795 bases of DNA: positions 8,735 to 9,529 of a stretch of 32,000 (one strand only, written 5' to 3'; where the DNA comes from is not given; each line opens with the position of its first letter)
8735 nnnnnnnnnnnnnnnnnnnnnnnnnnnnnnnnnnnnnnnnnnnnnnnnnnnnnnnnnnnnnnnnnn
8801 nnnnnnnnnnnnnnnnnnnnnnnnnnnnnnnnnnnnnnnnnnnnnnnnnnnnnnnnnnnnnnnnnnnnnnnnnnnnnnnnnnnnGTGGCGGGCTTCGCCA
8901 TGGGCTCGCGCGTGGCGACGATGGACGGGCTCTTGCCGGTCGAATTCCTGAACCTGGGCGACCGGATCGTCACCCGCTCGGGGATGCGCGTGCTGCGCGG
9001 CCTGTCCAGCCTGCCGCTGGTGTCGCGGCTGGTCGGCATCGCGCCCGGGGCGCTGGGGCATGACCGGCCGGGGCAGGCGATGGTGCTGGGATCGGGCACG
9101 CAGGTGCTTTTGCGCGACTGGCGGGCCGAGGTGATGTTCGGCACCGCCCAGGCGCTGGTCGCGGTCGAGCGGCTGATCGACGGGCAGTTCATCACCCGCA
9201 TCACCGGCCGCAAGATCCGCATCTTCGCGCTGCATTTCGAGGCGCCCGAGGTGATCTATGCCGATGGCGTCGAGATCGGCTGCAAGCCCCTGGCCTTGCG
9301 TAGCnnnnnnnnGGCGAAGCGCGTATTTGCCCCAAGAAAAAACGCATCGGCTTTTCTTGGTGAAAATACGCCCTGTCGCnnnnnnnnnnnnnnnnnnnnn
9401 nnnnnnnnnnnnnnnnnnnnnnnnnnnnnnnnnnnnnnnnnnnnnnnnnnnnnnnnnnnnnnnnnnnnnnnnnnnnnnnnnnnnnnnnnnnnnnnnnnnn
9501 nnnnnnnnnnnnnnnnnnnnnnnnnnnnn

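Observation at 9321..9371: A 51-bp palindromic intergenic repeat family with three copies in 32 kb, one inside the GTA operon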

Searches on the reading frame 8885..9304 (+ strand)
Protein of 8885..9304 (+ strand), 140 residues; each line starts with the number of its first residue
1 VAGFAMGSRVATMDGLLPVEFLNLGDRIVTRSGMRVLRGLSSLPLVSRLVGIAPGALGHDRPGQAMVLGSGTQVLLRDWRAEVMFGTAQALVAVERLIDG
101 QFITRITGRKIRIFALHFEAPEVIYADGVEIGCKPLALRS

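Call 69: search_protein_families(library=pfam, proteins=[window:8885-9304:+])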
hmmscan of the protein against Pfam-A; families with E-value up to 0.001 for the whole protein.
window:8885-9304:+ (140 aa): 1 family
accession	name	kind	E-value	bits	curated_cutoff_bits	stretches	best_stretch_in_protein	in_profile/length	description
PF13403.11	Hint_2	-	6.5e-22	78.9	28.4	1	3-130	2-139/147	Hint domain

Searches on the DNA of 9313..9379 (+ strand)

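Call 32: build_rna_model(alignment_id=A1, structure=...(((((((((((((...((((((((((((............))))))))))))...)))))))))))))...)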
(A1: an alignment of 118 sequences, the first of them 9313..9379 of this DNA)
Model R1 built from alignment A1 (118 sequences, 74 columns); structure: as given.
model positions 67; base pairs 25; branch points 0; effective number of sequences 4.84; information 0.838 bits per position. Calibrated on 0.2 Mb of random sequence (short: E-values are rough).
structure used (alignment columns):
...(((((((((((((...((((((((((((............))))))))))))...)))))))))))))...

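Call 33: search_with_rna_model(model_id=R1, source=window, filters=off, max_evalue=10, show_alignments=6)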
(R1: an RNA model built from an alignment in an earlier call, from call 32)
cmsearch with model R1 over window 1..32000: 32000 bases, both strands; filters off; matches with E-value up to 10: 31.
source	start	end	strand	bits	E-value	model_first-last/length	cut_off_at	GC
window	13021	13087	+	68.5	3.3e-18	1-67/67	no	0.49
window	20312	20378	+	68.4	3.4e-18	1-67/67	no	0.52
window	20312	20378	-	67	8.9e-18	1-67/67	no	0.52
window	13021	13087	-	67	9.4e-18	1-67/67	no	0.49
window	9313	9379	-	61.1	5e-16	1-67/67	no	0.52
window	9313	9379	+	61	5.5e-16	1-67/67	no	0.52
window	4543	4570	-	10.6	0.56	1-67/67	no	0.82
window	12972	13001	+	10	0.84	1-67/67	no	0.63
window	12972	13001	-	10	0.84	1-67/67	no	0.63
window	18777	18810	+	9.3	1.4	1-67/67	no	0.68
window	18777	18810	-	9.1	1.6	1-67/67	no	0.68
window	4543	4570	+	8.7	2.1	1-67/67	no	0.82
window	4012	4038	+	8.6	2.3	1-67/67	no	0.74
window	30240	30265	+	8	3.3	1-67/67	no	0.69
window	5943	5993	-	7.9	3.5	1-67/67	no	0.63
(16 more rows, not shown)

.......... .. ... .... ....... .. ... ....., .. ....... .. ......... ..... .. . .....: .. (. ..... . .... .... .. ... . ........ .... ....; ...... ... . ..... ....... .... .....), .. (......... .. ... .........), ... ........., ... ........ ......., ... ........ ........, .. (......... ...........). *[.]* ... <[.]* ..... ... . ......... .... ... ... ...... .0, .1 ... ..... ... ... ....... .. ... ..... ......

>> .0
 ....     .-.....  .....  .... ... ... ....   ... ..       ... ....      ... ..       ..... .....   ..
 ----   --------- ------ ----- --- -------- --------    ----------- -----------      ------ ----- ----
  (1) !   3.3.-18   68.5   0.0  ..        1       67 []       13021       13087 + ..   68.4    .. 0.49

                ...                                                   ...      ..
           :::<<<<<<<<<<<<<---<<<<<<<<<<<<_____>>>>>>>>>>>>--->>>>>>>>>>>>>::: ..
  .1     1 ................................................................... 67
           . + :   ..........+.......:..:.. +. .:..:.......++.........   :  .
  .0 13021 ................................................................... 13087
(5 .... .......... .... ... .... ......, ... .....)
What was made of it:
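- Checked: The next best hit in the window scores 10.6 bits, so there are exactly three full copies (call 33).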

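Call 34: search_with_rna_model(model_id=R1, sources=[L003, L004, L005, L006, L007, L008, L009, L010, L011, L012, L013, L014, L015, L016, L017, L018, L019, L020, L021, L023, L024, L025, L026, L027, L029, L030, L031, L032, L033, L035, L036, L037, L039, L040, L041, L043, L044, L045, L046, L048, L049, L050, L051, L052, L054, L055, L056, L057, L058, L059, L060, L061, L063, L064, L065, L066, L067, L069, L071, L072, L073, L074, L075, L076, L077, L078, L079, L080, L081, L082, L083, L084, L085, L086, L087, L088, L089, L090, L091, L092, L093, L094, L095, L096, L097, L098, L099, L100, L102, L103, L104, L106, L107, L108, L109, L110, L111, L112, L113, L114], max_evalue=0.01)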
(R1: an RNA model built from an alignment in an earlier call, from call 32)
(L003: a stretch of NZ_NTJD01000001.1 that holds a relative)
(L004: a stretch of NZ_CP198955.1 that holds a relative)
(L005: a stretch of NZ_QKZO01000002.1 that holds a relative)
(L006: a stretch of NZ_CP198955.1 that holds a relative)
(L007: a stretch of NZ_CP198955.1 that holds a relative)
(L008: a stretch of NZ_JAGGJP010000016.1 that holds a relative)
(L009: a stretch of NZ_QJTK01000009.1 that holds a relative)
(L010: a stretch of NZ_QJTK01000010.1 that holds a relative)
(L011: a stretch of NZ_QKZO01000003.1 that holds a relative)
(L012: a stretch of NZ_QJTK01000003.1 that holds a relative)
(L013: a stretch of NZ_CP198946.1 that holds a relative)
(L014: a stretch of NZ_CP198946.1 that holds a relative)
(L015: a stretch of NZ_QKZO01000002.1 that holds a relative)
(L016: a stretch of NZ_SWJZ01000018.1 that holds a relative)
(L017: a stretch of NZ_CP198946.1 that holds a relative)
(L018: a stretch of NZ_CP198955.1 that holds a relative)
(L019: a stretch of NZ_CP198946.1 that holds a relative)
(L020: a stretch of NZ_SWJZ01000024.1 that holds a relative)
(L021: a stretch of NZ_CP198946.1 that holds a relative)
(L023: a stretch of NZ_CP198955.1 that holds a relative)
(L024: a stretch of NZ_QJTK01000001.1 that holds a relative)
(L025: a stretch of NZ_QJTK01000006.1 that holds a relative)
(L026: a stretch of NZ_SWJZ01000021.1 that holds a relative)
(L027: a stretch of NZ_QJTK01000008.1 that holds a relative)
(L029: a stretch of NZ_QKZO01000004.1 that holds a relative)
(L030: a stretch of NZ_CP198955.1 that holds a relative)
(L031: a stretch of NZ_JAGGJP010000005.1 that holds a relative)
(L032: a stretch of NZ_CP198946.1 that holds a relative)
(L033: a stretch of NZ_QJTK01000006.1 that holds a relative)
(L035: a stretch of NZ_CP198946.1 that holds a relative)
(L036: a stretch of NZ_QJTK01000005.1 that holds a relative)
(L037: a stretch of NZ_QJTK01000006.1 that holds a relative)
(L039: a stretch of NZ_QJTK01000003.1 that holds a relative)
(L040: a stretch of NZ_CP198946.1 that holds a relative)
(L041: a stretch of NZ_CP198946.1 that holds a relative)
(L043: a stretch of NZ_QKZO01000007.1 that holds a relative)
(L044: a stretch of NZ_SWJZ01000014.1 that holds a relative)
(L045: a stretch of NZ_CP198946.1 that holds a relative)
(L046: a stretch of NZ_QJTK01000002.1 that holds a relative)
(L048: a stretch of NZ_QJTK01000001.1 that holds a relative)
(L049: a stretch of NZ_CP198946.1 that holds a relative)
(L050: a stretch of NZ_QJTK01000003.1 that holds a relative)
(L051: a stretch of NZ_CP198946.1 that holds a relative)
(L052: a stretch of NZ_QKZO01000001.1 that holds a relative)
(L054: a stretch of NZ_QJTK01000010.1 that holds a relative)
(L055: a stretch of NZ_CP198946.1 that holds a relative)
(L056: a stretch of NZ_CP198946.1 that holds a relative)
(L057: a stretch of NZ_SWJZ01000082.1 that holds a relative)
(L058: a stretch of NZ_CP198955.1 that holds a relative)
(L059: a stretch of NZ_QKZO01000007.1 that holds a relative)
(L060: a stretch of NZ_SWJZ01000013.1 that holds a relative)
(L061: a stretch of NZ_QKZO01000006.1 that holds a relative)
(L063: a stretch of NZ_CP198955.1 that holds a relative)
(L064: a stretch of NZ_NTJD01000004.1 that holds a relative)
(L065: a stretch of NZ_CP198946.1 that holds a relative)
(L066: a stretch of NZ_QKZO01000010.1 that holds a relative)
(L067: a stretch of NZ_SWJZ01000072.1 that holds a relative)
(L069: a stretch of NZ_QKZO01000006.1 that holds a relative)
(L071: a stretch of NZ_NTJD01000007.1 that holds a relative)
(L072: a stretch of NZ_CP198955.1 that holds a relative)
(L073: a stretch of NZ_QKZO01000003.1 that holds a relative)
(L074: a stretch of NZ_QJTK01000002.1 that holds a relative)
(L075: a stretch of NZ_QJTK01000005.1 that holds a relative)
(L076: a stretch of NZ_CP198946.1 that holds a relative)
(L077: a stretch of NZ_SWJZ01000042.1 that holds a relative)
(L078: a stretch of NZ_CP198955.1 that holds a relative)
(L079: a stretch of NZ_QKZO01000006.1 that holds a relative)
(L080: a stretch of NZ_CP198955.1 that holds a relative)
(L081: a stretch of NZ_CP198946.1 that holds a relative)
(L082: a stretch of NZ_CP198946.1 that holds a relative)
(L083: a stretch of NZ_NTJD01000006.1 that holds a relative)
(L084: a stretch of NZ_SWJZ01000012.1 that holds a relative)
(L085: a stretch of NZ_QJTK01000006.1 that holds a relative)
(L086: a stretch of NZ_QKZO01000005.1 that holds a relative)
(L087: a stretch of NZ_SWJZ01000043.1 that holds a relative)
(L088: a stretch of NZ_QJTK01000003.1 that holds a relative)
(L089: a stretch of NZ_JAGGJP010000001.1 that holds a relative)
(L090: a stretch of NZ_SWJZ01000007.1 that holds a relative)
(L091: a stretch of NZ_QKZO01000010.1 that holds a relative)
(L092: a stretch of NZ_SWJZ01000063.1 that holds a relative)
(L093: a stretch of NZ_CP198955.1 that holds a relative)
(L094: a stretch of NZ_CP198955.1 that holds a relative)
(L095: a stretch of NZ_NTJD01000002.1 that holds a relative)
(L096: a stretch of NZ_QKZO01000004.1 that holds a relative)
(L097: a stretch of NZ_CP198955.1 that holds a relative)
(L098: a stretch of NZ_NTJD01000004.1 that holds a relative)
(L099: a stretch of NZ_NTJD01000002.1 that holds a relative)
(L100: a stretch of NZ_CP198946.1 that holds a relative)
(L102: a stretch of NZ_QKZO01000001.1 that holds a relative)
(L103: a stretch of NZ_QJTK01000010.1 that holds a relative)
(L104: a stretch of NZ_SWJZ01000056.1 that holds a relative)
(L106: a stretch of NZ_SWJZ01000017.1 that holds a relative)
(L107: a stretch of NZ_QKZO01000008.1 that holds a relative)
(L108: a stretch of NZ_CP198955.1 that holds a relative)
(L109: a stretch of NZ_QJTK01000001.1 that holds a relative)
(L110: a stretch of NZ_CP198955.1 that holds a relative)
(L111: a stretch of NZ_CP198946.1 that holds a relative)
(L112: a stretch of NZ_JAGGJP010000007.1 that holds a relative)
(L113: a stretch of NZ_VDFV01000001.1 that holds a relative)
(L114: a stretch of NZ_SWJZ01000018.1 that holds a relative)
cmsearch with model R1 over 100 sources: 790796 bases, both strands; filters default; matches with E-value up to 0.01: 257.
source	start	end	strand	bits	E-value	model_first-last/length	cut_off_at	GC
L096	4187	4253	-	78.5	8.8e-20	1-67/67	no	0.6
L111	5011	5077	+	78.3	9.7e-20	1-67/67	no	0.46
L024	1400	1466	+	77.7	1.5e-19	1-67/67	no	0.52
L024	1400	1466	-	77.6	1.6e-19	1-67/67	no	0.52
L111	5011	5077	-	77.5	1.7e-19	1-67/67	no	0.46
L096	4187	4253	+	76.1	4.3e-19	1-67/67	no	0.6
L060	1018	1084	-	75.1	8.8e-19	1-67/67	no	0.52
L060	1018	1084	+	75.1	8.9e-19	1-67/67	no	0.52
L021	1610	1675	-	73.9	2e-18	1-67/67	no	0.42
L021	1610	1675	+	73.6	2.4e-18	1-67/67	no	0.42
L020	1198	1266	+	73.2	3.2e-18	1-67/67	no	0.49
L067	5589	5654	+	73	3.8e-18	1-67/67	no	0.5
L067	5589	5654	-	72.9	4e-18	1-67/67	no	0.5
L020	1198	1266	-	72.7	4.4e-18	1-67/67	no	0.49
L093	2443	2509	+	72.5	5.2e-18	1-67/67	no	0.45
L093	2443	2509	-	72.5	5.2e-18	1-67/67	no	0.45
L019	2793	2859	+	72.4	5.7e-18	1-67/67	no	0.46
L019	2793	2859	-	72.2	6.3e-18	1-67/67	no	0.46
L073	4353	4419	-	72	7.4e-18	1-67/67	no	0.46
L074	5831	5897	+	71.7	9.3e-18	1-67/67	no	0.52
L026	5287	5353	-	71.6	9.7e-18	1-67/67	no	0.54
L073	4353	4419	+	71.5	1e-17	1-67/67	no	0.46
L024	5102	5169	-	71.1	1.4e-17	1-67/67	no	0.44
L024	5102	5169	+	71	1.5e-17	1-67/67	no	0.44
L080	1559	1624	-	70.8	1.6e-17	1-67/67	no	0.48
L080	1559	1624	+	70.8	1.7e-17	1-67/67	no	0.48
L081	5241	5307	+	70.7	1.7e-17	1-67/67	no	0.46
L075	5859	5924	+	70.7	1.8e-17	1-67/67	no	0.45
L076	4424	4492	-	70.6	1.9e-17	1-67/67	no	0.51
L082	1061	1129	-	70.6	1.9e-17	1-67/67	no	0.51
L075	5859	5924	-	70.5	2e-17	1-67/67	no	0.45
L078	531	598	+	70.5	2.1e-17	1-67/67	no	0.5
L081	5241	5307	-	70.3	2.4e-17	1-67/67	no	0.46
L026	5287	5353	+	70.2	2.5e-17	1-67/67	no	0.54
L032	2800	2866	+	70.2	2.6e-17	1-67/67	no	0.49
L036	4281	4349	-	70.2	2.6e-17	1-67/67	no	0.49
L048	2773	2841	-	70.2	2.6e-17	1-67/67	no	0.49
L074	5831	5897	-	69.9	3e-17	1-67/67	no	0.52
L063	1075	1141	-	69.9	3.2e-17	1-67/67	no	0.43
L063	1075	1141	+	69.8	3.2e-17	1-67/67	no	0.43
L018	6950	7016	-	69.7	3.6e-17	1-67/67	no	0.52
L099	7593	7660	+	69.6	3.9e-17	1-67/67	no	0.6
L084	4074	4142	-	69.4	4.3e-17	1-67/67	no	0.52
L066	1948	2014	+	69.4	4.5e-17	1-67/67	no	0.51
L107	957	1023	+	69.2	5.1e-17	1-67/67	no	0.43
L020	6071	6137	+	69.1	5.3e-17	1-67/67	no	0.57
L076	4424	4492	+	69.1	5.4e-17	1-67/67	no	0.51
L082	1061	1129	+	69.1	5.4e-17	1-67/67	no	0.51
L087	541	608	+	69.1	5.5e-17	1-67/67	no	0.54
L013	3902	3968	+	68.9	6e-17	1-67/67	no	0.43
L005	664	730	-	68.9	6e-17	1-67/67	no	0.46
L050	2281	2349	+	68.9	6.1e-17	1-67/67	no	0.57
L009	58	125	+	68.9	6.2e-17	1-67/67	no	0.6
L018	6950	7016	+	68.8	6.5e-17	1-67/67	no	0.52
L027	7903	7969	+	68.8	6.7e-17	1-67/67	no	0.43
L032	2800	2866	-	68.8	6.8e-17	1-67/67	no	0.49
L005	664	730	+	68.6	7.4e-17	1-67/67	no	0.46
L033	4202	4268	-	68.6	7.5e-17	1-67/67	no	0.6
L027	7903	7969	-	68.6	7.6e-17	1-67/67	no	0.43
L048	2773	2841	+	68.6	7.7e-17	1-67/67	no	0.49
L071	5078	5144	+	68.5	7.9e-17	1-67/67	no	0.57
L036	4281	4349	+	68.5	8.1e-17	1-67/67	no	0.49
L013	1330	1395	+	68.5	8.3e-17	1-67/67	no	0.41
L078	531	598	-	68.4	8.5e-17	1-67/67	no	0.5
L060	4715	4782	-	68.4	8.9e-17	1-67/67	no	0.51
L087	541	608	-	68.3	9e-17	1-67/67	no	0.54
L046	2929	2997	+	68.2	9.7e-17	1-67/67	no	0.49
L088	3360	3426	+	68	1.1e-16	1-67/67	no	0.55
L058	4808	4873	-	67.9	1.3e-16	1-67/67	no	0.48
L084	4074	4142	+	67.8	1.3e-16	1-67/67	no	0.52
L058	2237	2303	+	67.8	1.3e-16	1-67/67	no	0.49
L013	3902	3968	-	67.6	1.5e-16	1-67/67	no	0.43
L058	4808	4873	+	67.6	1.5e-16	1-67/67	no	0.48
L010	5649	5716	+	67.5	1.6e-16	1-67/67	no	0.59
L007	7646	7712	+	67.4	1.7e-16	1-67/67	no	0.55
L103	2704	2769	+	67.3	1.8e-16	1-67/67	no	0.58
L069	4513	4579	-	67.3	1.9e-16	1-67/67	no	0.48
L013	1330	1395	-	67.2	1.9e-16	1-67/67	no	0.41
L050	2281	2349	-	67.2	2e-16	1-67/67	no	0.57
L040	1305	1371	-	67.1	2.1e-16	1-67/67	no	0.54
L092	7916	7983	+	67.1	2.1e-16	1-67/67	no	0.46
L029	6061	6128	-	67.1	2.2e-16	1-67/67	no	0.5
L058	2237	2303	-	67.1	2.2e-16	1-67/67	no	0.49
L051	2541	2609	+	67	2.2e-16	1-67/67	no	0.52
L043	950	1016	-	67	2.3e-16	1-67/67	no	0.42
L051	2541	2609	-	66.9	2.4e-16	1-67/67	no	0.52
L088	3360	3426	-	66.9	2.4e-16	1-67/67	no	0.55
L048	7662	7728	+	66.9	2.5e-16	1-67/67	no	0.58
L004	73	139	+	66.7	2.7e-16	1-67/67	no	0.49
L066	1948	2014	-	66.6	3e-16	1-67/67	no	0.51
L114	3842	3910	+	66.5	3.1e-16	1-67/67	no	0.51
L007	7646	7712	-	66.5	3.2e-16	1-67/67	no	0.55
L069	4513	4579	+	66.4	3.3e-16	1-67/67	no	0.48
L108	1779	1845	-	66.4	3.3e-16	1-67/67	no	0.45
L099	7593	7660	-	66.3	3.5e-16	1-67/67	no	0.6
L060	4715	4782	+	66.3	3.5e-16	1-67/67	no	0.51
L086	2147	2213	+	66.3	3.7e-16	1-67/67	no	0.55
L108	1779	1845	+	66.3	3.8e-16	1-67/67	no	0.45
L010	5649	5716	-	66.2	3.8e-16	1-67/67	no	0.59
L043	950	1016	+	66.2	4e-16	1-67/67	no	0.42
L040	1305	1371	+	66.1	4.1e-16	1-67/67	no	0.54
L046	2929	2997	-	66.1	4.1e-16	1-67/67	no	0.49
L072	5611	5678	+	66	4.4e-16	1-67/67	no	0.57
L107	957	1023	-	65.9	4.7e-16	1-67/67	no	0.43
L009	58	125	-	65.9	4.8e-16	1-67/67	no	0.6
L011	2180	2246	-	65.9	4.9e-16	1-67/67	no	0.48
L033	4202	4268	+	65.9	4.9e-16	1-67/67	no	0.6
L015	1457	1522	+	65.8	5e-16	1-67/67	no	0.44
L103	2704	2769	-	65.8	5.1e-16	1-67/67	no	0.58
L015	1457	1522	-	65.8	5.3e-16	1-67/67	no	0.44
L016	3830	3897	+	65.7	5.6e-16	1-67/67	no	0.46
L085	5230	5296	+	65.6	5.8e-16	1-67/67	no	0.48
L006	2225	2293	-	65.6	5.9e-16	1-67/67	no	0.55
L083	1018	1086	+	65.6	5.9e-16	1-67/67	no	0.51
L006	2225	2293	+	65.6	6.1e-16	1-67/67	no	0.55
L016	3830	3897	-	65.5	6.2e-16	1-67/67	no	0.46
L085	5230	5296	-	65.5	6.3e-16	1-67/67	no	0.48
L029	6061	6128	+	65.5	6.3e-16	1-67/67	no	0.5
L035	1812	1878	+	65.5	6.5e-16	1-67/67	no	0.48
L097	6945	7012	+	65.4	6.9e-16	1-67/67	no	0.46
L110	5903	5970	+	65.4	6.9e-16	1-67/67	no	0.46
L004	73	139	-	65.3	7.4e-16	1-67/67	no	0.49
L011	2180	2246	+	65.3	7.4e-16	1-67/67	no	0.48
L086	2147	2213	-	65.3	7.5e-16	1-67/67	no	0.55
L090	5602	5670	+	65.2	7.6e-16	1-67/67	no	0.48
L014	935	1002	+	65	8.9e-16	1-67/67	no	0.51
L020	6071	6137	-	65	9e-16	1-67/67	no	0.57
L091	6239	6306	+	64.9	9.3e-16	1-67/67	no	0.51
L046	356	422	-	64.9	9.8e-16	1-67/67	no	0.48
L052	6589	6656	+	64.8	1e-15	1-67/67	no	0.59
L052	6589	6656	-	64.8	1e-15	1-67/67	no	0.59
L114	3842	3910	-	64.8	1e-15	1-67/67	no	0.51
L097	6945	7012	-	64.8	1e-15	1-67/67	no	0.46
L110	5903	5970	-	64.8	1e-15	1-67/67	no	0.46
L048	7662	7728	-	64.8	1.1e-15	1-67/67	no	0.58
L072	5611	5678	-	64.7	1.1e-15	1-67/67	no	0.57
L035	1812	1878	-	64.7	1.1e-15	1-67/67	no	0.48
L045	2706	2771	-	64.7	1.1e-15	1-67/67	no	0.48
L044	6034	6102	-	64.6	1.1e-15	1-67/67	no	0.55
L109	3121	3186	+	64.6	1.2e-15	1-67/67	no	0.42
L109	3121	3186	-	64.5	1.2e-15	1-67/67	no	0.42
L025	1732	1799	-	64.3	1.4e-15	1-67/67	no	0.47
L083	1018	1086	-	64.2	1.5e-15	1-67/67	no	0.51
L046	356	422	+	64.2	1.5e-15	1-67/67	no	0.48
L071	5078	5144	-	64.2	1.5e-15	1-67/67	no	0.57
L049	2743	2808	+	64.2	1.6e-15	1-67/67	no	0.62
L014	935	1002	-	64.1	1.6e-15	1-67/67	no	0.51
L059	822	888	-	64.1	1.7e-15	1-67/67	no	0.45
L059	822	888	+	63.7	2.2e-15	1-67/67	no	0.45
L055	47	112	+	63.4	2.7e-15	1-67/67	no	0.45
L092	7916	7983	-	63.2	3e-15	1-67/67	no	0.46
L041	6513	6578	+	63.2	3.1e-15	1-67/67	no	0.48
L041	6513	6578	-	63.1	3.2e-15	1-67/67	no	0.48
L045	2706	2771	+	63.1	3.2e-15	1-67/67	no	0.48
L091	6239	6306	-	63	3.4e-15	1-67/67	no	0.51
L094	5488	5555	+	63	3.6e-15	1-67/67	no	0.5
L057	3967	4033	+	62.9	3.8e-15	1-67/67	no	0.52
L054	3341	3407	+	62.8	4.1e-15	1-67/67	no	0.55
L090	5602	5670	-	62.6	4.5e-15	1-67/67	no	0.48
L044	6034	6102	+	62.6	4.5e-15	1-67/67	no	0.55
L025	1732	1799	+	62.4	5.2e-15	1-67/67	no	0.47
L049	2743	2808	-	62.4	5.4e-15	1-67/67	no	0.62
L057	3967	4033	-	62.2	6.1e-15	1-67/67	no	0.52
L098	2491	2555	-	61.3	1.1e-14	1-67/67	no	0.57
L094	5488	5555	-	61.3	1.1e-14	1-67/67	no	0.5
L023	332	397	-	61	1.4e-14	1-67/67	no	0.5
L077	7937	8000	-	60.7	1.7e-14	5-67/67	5'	0.52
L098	2491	2555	+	60.6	1.8e-14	1-67/67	no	0.57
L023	332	397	+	60.3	2.2e-14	1-67/67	no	0.5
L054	3341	3407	-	60.3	2.2e-14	1-67/67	no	0.55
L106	521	589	+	60.1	2.6e-14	1-67/67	no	0.52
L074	5747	5812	-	59.8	3.1e-14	1-67/67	no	0.48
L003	4100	4166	+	59.7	3.3e-14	1-67/67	no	0.49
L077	7937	8000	+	59.5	3.8e-14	1-63/67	3'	0.52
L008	6370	6438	+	59.4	4.3e-14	1-67/67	no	0.52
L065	7509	7578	-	59.3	4.3e-14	1-67/67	no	0.49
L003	4100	4166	-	59.2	4.7e-14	1-67/67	no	0.49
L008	6370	6438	-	59.1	5.2e-14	1-67/67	no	0.52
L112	2100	2167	-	59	5.3e-14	1-67/67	no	0.56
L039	303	367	+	59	5.4e-14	1-67/67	no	0.52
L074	5747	5812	+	58.8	6.3e-14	1-67/67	no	0.48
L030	3975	4040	-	58.7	6.9e-14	1-67/67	no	0.55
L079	4783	4848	-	58.7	6.9e-14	1-67/67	no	0.55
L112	2100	2167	+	58.4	8.3e-14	1-67/67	no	0.56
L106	521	589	-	58.3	8.5e-14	1-67/67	no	0.52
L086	2057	2122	-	58.3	8.7e-14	1-67/67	no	0.45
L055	47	112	-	58.3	9e-14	1-67/67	no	0.45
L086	2057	2122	+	58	1.1e-13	1-67/67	no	0.45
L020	1290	1382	-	58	1.1e-13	1-67/67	no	0.58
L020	1290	1382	+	57.6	1.4e-13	1-67/67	no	0.58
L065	7509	7578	+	57.5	1.6e-13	1-67/67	no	0.49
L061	3788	3853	-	57.4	1.6e-13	1-67/67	no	0.48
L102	7736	7800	+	57.1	2.1e-13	1-67/67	no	0.65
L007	7556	7620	-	57.1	2.1e-13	1-67/67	no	0.46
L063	7086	7153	+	57.1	2.1e-13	1-67/67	no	0.51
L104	134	198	+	56.8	2.4e-13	1-67/67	no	0.63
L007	7556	7620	+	56.8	2.4e-13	1-67/67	no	0.46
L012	2616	2681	+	56.7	2.6e-13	1-67/67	no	0.53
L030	3975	4040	+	56.6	2.9e-13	1-67/67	no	0.55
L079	4783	4848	+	56.6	2.9e-13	1-67/67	no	0.55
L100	5434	5502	+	56.3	3.4e-13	1-67/67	no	0.52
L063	7086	7153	-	56.2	3.7e-13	1-67/67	no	0.51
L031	7455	7523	+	55.6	5.7e-13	1-67/67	no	0.55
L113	2405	2471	+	55.5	5.8e-13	1-67/67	no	0.6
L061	3788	3853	+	55.4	6.5e-13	1-67/67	no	0.48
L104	134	198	-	54.7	1.1e-12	1-67/67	no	0.63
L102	7736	7800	-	54.5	1.2e-12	1-67/67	no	0.65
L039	303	367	-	54.1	1.6e-12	1-67/67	no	0.52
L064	2635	2707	+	53.7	2e-12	1-67/67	no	0.62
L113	2405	2471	-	53.7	2.1e-12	1-67/67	no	0.6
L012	2616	2681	-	53.6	2.1e-12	1-67/67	no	0.53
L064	2635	2707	-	53.6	2.3e-12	1-67/67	no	0.62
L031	7455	7523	-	53.5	2.3e-12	1-67/67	no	0.55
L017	5975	6039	+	53.4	2.5e-12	1-67/67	no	0.45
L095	3498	3566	+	52.7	4e-12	1-67/67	no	0.52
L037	169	233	-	52.6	4.4e-12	1-67/67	no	0.6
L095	3498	3566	-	52.2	5.6e-12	1-67/67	no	0.52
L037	169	233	+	51.8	7.8e-12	1-67/67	no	0.6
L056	820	885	+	51.8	7.8e-12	1-67/67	no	0.5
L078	4803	4877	-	50.8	1.5e-11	1-67/67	no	0.59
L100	5434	5502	-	50.8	1.5e-11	1-67/67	no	0.52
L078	4803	4877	+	50.5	1.9e-11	1-67/67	no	0.59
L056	820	885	-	50.4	2e-11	1-67/67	no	0.5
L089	2033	2101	+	50.2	2.2e-11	1-67/67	no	0.55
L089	2033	2101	-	49.8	2.9e-11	1-67/67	no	0.55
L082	5936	5999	-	48.8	6e-11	1-67/67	no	0.56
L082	5936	5999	+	48.1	9.4e-11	1-67/67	no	0.56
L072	567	644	+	47.9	1.1e-10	1-67/67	no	0.6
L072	567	644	-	47.5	1.5e-10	1-67/67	no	0.6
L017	5975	6039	-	46.9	2.2e-10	1-67/67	no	0.45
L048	2866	2945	+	46.1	3.9e-10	1-67/67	no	0.51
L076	4516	4595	-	45.8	4.6e-10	1-67/67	no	0.54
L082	1153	1232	-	45.8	4.6e-10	1-67/67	no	0.54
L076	4516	4595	+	45.2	7e-10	1-67/67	no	0.54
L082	1153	1232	+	45.2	7e-10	1-67/67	no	0.54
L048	2866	2945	-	44.7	9.9e-10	1-67/67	no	0.51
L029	1073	1148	+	44.7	1e-09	1-67/67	no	0.55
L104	3296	3369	-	44.4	1.2e-09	1-67/67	no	0.57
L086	7903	7978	-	43.6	2e-09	1-67/67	no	0.59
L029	1073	1148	-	43.5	2.2e-09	1-67/67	no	0.55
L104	3296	3369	+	42.6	4.1e-09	1-67/67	no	0.57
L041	754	821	+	42.5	4.6e-09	1-67/67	no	0.53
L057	7015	7081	-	41.5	8.5e-09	1-67/67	no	0.57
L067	2613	2688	-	41.4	9.3e-09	1-67/67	no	0.59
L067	2613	2688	+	41.3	1e-08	1-67/67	no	0.59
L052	1521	1596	-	41.1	1.2e-08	1-67/67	no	0.54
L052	1521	1596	+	40.9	1.4e-08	1-67/67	no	0.54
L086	7903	7978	+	39.8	2.9e-08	1-67/67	no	0.59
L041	754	821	-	39.3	3.9e-08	1-67/67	no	0.53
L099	4722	4818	+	38.4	7.5e-08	1-67/67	no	0.57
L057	7015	7081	+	38.1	9.1e-08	1-67/67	no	0.57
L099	4722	4818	-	37.9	1.1e-07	1-67/67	no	0.57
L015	5014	5088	+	30.1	2.2e-05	1-67/67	no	0.55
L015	5014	5088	-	28.8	5.2e-05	1-67/67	no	0.55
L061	738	803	+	26.9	0.0002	1-67/67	no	0.59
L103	5874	5941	+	26.9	0.0002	1-67/67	no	0.56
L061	738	803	-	24.4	0.0011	1-67/67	no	0.59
